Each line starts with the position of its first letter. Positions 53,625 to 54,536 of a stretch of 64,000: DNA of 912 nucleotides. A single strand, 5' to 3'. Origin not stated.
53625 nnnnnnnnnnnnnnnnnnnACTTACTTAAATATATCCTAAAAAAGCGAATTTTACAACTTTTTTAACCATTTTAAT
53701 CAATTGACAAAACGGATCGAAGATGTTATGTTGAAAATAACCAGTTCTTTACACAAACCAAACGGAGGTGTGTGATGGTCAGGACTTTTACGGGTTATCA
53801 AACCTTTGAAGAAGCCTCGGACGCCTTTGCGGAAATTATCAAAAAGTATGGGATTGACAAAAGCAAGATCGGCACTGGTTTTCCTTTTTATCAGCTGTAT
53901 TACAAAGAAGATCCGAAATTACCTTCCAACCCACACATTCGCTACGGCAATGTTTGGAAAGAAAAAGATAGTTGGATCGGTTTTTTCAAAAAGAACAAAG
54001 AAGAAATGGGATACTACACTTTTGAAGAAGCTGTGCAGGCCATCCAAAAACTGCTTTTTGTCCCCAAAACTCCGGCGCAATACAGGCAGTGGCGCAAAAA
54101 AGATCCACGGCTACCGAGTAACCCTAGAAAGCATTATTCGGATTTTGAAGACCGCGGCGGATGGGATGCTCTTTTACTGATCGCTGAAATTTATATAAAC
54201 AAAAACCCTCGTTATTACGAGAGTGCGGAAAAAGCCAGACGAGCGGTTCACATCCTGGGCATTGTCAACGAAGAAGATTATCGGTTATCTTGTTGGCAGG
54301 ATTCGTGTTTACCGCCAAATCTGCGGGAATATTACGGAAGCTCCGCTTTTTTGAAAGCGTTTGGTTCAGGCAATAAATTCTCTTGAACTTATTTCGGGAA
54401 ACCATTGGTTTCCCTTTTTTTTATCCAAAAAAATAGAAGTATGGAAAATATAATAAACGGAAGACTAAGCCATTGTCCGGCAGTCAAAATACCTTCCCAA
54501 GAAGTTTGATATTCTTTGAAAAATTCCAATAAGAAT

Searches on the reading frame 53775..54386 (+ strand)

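Call 88: search_protein_families(library=pfam, proteins=[window:53775-54386:+], max_evalue=0.001)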
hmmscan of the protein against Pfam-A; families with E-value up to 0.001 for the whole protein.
window:53775-54386:+ (203 aa): 1 family
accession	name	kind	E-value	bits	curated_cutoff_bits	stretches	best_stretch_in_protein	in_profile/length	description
PF14882.11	INT_rpt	-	5.1e-14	52.7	26.5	2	39-92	2-54/55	Integrase repeat unit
